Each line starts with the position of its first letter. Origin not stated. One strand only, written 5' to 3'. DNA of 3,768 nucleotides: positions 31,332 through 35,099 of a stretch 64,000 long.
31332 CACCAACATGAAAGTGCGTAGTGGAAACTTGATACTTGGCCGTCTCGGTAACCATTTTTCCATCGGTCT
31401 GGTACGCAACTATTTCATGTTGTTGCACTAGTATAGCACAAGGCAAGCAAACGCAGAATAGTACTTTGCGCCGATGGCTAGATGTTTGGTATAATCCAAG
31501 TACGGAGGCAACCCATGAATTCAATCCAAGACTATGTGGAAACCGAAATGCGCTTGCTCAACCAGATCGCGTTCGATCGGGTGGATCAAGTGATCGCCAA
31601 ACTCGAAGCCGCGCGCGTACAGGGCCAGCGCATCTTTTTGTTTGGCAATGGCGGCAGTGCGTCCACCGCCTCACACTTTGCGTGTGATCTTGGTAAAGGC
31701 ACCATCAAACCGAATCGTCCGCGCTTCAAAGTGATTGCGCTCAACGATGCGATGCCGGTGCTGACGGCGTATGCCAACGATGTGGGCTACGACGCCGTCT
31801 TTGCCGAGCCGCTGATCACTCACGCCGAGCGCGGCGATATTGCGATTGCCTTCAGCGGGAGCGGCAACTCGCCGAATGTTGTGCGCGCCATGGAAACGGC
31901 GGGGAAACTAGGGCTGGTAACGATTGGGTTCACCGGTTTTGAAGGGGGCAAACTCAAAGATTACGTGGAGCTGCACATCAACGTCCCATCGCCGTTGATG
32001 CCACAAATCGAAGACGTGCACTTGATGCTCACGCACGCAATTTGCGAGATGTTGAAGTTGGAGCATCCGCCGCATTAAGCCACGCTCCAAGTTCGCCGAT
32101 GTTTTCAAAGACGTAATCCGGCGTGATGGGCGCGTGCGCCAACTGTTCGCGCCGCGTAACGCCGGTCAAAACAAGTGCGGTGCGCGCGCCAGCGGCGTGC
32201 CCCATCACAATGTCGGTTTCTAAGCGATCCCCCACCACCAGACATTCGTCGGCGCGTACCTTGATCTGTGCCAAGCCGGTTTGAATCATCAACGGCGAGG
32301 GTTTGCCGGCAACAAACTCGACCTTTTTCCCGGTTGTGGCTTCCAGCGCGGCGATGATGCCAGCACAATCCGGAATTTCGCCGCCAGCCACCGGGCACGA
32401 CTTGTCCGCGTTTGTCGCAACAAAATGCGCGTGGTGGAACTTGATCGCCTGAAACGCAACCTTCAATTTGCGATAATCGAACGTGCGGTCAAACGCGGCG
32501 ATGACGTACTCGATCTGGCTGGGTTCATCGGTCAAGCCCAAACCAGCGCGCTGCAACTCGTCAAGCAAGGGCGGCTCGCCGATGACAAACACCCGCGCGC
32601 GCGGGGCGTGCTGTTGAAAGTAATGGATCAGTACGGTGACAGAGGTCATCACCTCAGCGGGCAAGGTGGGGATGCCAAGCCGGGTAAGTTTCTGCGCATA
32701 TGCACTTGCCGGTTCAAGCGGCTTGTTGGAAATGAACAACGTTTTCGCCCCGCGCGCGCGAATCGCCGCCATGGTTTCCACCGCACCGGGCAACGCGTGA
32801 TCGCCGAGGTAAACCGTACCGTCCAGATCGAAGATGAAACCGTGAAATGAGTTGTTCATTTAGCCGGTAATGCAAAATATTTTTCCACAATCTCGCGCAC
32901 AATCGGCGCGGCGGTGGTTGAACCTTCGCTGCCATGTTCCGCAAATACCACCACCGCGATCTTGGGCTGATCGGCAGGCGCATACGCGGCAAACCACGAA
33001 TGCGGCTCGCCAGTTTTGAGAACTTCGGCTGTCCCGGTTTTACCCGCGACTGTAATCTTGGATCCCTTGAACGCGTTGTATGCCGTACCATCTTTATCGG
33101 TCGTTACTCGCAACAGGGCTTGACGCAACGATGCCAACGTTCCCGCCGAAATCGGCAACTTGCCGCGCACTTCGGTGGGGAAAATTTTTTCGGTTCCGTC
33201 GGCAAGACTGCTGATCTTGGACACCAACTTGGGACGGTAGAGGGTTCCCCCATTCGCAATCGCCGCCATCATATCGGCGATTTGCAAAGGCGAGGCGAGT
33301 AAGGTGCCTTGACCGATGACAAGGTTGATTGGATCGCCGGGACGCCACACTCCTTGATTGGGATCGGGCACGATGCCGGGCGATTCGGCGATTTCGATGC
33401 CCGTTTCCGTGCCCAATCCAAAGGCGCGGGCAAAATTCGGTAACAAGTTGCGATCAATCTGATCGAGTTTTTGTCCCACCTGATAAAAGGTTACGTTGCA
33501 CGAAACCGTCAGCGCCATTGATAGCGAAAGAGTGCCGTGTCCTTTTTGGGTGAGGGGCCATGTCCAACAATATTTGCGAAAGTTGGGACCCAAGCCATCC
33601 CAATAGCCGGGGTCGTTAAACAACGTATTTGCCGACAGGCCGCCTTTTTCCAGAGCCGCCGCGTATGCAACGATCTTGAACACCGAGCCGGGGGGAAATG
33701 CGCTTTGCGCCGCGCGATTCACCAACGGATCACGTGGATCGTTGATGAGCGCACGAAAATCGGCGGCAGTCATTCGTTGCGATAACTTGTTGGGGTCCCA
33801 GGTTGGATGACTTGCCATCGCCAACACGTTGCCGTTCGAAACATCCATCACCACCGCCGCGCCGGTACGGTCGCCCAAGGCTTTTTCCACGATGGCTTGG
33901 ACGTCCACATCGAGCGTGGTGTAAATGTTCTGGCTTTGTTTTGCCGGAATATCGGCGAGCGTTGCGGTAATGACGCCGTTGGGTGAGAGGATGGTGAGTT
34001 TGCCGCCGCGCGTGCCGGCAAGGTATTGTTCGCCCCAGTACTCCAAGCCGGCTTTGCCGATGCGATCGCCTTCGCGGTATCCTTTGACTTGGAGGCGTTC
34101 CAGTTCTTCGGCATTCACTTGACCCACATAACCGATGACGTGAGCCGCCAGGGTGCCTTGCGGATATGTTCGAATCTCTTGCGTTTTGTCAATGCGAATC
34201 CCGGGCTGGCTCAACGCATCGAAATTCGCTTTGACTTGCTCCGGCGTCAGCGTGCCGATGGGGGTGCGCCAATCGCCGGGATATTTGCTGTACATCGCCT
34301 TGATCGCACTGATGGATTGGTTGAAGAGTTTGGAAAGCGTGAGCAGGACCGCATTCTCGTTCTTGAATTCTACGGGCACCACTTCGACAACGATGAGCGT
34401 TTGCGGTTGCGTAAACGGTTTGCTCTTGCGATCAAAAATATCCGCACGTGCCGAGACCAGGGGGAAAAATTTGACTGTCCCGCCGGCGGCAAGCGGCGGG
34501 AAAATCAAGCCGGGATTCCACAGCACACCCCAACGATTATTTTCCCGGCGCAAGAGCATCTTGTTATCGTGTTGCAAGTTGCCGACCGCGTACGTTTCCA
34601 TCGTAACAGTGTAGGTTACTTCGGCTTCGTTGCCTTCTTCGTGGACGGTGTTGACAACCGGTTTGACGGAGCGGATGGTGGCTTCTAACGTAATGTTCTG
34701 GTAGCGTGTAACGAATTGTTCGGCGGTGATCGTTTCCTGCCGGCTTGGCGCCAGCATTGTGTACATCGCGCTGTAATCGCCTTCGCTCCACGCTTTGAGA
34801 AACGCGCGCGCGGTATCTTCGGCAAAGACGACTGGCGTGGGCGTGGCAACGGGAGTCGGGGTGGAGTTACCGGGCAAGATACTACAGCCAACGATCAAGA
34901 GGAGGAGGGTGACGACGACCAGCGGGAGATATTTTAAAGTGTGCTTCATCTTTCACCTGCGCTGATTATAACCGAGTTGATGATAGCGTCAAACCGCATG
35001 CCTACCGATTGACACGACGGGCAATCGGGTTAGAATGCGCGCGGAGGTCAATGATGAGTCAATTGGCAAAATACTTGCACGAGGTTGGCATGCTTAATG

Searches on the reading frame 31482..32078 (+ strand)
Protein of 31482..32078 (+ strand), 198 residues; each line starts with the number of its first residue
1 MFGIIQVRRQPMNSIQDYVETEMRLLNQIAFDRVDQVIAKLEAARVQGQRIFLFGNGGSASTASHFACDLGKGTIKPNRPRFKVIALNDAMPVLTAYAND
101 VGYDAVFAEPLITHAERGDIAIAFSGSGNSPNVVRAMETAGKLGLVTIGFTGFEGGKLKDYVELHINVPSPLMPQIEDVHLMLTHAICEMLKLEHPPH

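Call 40: search_protein_families(library=pfam, proteins=[window:31482-32078:+], max_evalue=0.01)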
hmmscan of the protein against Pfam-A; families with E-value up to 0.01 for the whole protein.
window:31482-32078:+ (198 aa): 2 families
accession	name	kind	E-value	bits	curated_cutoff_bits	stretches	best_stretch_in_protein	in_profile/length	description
PF13580.11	SIS_2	-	4.8e-17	62.7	27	1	26-152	10-138/138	SIS domain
PF01380.27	SIS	-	2.9e-06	27.5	25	1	101-169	37-105/131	SIS domain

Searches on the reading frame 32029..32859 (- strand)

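Call 40: search_protein_families(library=pfam, proteins=[window:32029-32859:-], max_evalue=0.01)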
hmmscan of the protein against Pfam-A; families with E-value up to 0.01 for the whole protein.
window:32029-32859:- (276 aa): 5 families
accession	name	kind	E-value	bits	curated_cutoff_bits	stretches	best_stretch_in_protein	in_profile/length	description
PF13344.12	Hydrolase_6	-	2.8e-26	91.9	27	1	8-107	1-100/101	Haloacid dehalogenase-like hydrolase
PF13242.12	Hydrolase_like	-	2.4e-25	88.7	22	1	183-257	1-75/75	HAD-hyrolase-like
PF00702.32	Hydrolase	-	6.8e-17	62.9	26.4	1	7-224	3-191/191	haloacid dehalogenase-like hydrolase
PF13419.12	HAD_2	-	1.1e-07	32.6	23.8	1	184-230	133-178/178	Haloacid dehalogenase-like hydrolase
PF09419.16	PGP_phosphatase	-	2.9e-05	24.1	20.4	1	202-234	135-167/168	Mitochondrial PGP phosphatase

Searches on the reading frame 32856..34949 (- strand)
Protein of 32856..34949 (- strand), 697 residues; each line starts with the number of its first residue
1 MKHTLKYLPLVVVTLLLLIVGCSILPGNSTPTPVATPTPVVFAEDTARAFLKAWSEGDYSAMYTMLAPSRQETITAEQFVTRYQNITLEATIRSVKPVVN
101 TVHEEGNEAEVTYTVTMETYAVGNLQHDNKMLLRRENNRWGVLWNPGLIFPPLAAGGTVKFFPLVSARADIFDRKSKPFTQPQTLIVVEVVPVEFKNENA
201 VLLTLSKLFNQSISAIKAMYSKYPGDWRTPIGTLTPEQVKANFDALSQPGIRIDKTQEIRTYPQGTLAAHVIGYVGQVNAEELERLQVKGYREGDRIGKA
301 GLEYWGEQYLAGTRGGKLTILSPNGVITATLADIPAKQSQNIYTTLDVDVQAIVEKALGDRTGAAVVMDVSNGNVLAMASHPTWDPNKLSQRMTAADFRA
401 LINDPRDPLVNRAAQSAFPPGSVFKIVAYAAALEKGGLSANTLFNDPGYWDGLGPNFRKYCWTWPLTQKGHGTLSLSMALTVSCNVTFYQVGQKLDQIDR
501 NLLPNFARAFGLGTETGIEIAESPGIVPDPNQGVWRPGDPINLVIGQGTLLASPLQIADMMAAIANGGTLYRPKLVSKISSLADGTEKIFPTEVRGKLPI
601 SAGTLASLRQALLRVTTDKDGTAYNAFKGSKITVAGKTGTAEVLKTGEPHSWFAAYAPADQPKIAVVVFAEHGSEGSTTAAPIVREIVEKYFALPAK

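Call 40: search_protein_families(library=pfam, proteins=[window:32856-34949:-], max_evalue=0.01)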
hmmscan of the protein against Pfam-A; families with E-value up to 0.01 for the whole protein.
window:32856-34949:- (697 aa): 4 families
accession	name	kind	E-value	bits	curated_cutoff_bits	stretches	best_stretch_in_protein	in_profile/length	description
PF00905.27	Transpeptidase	-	1.1e-64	219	22.1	1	363-689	1-299/299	Penicillin binding protein transpeptidase domain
PF03717.20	PBP_dimer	-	2e-27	97.2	24.4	1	166-330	4-178/180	Penicillin-binding Protein dimerisation domain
PF05223.17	MecA_N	-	6.7e-20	72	22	1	43-155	2-115/117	NTF2-like N-terminal transpeptidase domain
PF21922.1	PBP_dimer_2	-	0.0032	18.2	27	0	259-286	24-52/83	Penicillin binding protein A dimerisation domain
